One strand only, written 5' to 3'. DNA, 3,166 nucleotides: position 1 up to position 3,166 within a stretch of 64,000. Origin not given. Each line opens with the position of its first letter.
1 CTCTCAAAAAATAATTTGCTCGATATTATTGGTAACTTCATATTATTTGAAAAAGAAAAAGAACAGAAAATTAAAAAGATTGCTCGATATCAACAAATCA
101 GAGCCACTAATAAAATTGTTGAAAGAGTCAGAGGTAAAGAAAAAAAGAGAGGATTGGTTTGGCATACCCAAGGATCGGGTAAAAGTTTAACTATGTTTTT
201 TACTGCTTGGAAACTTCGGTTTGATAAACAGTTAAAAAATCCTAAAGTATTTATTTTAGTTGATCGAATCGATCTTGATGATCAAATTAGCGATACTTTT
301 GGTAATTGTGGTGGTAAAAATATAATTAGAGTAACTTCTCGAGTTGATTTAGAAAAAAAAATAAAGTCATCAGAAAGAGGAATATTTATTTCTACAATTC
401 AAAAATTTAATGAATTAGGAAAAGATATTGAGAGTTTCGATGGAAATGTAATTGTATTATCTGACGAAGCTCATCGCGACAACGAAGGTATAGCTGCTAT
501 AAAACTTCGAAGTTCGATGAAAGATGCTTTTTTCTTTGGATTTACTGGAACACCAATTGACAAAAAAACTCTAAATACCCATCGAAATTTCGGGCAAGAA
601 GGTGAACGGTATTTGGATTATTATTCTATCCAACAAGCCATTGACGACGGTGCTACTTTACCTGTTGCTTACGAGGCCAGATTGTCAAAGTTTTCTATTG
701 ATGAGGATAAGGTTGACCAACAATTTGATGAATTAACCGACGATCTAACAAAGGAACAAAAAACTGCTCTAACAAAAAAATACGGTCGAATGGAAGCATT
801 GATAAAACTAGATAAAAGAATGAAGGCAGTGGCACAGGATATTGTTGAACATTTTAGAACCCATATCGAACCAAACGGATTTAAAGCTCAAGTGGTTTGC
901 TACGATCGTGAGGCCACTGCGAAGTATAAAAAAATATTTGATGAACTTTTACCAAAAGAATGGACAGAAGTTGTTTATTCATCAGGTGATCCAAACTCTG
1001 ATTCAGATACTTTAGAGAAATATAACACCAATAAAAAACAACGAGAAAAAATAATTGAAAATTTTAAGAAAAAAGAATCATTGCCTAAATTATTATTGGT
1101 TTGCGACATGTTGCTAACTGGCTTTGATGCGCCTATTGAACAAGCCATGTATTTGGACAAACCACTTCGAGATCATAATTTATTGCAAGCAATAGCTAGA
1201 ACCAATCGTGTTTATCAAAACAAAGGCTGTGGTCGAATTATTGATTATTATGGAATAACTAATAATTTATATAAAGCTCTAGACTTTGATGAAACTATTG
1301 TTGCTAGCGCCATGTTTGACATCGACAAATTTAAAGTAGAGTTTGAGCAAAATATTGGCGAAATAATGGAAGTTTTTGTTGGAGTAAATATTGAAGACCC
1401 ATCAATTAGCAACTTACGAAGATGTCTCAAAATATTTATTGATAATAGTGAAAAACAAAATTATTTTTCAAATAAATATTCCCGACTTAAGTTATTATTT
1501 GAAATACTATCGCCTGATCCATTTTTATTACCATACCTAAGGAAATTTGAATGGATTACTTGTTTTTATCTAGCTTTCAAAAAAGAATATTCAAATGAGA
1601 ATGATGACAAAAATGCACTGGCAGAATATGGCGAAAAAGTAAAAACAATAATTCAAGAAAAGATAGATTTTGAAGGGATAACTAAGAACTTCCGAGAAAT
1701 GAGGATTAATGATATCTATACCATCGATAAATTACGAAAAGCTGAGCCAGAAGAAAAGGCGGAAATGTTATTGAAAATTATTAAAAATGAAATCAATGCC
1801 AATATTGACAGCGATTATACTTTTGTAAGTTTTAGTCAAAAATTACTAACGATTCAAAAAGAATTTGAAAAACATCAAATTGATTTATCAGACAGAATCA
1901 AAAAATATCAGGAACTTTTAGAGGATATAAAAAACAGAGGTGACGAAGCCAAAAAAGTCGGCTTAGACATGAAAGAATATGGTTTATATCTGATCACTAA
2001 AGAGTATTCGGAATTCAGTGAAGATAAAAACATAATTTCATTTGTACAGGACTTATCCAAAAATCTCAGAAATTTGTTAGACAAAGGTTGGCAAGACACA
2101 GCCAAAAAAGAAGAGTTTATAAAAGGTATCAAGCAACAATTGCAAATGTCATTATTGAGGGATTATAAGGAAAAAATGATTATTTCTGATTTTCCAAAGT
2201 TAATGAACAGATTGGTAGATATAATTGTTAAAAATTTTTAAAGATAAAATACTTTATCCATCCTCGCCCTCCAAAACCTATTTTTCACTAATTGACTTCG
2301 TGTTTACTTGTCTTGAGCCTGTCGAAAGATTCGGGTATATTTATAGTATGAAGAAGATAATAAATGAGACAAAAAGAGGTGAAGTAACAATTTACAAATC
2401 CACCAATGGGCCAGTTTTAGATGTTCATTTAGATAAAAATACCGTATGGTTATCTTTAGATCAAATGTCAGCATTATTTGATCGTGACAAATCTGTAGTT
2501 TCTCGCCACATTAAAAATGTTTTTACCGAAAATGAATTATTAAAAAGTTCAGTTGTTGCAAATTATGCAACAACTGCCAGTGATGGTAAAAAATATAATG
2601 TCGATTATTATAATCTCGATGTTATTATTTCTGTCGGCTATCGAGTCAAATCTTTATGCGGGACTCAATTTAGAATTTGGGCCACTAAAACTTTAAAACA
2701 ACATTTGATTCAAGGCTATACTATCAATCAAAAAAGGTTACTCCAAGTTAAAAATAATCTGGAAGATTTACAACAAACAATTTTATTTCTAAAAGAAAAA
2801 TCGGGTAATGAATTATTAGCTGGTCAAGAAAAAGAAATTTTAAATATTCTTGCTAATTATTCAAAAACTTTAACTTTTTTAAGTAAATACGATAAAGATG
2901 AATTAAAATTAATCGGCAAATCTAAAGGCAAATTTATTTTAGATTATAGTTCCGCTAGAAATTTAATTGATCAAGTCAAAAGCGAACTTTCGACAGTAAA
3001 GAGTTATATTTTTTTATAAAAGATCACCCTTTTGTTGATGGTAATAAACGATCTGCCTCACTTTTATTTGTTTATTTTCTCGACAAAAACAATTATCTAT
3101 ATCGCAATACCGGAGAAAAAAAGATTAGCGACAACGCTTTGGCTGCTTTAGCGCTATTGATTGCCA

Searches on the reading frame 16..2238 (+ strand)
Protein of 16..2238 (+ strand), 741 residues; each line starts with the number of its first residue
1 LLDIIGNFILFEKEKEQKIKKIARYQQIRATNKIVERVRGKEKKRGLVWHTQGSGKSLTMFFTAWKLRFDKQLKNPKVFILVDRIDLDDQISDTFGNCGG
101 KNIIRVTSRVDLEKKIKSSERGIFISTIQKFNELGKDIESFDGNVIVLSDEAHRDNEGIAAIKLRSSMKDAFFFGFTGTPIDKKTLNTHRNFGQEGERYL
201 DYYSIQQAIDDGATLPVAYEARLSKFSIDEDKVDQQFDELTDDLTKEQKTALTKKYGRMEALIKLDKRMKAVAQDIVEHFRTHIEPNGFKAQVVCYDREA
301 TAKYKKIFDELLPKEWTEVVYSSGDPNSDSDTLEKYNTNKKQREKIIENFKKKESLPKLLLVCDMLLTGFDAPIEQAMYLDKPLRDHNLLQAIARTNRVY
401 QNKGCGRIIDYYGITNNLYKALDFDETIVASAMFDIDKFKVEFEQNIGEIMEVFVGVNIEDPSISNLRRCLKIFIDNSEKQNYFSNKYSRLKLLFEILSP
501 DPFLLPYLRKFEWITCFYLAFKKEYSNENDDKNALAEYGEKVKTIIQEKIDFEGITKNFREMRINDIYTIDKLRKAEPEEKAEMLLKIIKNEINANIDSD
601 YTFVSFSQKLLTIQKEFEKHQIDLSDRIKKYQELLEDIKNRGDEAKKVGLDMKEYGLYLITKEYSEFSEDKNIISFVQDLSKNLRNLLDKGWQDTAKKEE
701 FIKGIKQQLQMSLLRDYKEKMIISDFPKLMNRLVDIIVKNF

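Call 67: search_protein_families(library=pfam, proteins=[window:16-2238:+], max_evalue=0.0001)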
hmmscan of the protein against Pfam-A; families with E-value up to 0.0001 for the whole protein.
window:16-2238:+ (741 aa): 5 families
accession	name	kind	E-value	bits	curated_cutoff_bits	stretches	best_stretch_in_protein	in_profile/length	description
PF18766.7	SWI2_SNF2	-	3.7e-70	236.5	26.7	1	26-249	1-220/221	SWI2/SNF2 ATPase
PF04851.21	ResIII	-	1.9e-25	90.1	22.5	1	23-181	4-163/164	Type III restriction enzyme, res subunit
PF22679.2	T1R_D3-like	-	4e-21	76.5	27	1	335-411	78-156/158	Type I restriction enzyme subunit R domain 3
PF00270.35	DEAD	-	8.6e-06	26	26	1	45-158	16-132/167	DEAD/DEAH box helicase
PF00271.37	Helicase_C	-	4.1e-05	24.2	23.5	0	337-399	48-109/110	Helicase conserved C-terminal domain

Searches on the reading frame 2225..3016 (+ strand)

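Call 77: search_protein_families(library=pfam, proteins=[window:2225-3016:+], max_evalue=0.001)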
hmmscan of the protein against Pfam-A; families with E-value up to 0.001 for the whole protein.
window:2225-3016:+ (264 aa): 1 family
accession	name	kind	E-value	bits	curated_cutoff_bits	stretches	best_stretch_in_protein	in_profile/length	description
PF13310.11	Virulence_RhuM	-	2.8e-23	82.9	33.7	1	109-178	1-72/252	Virulence protein RhuM family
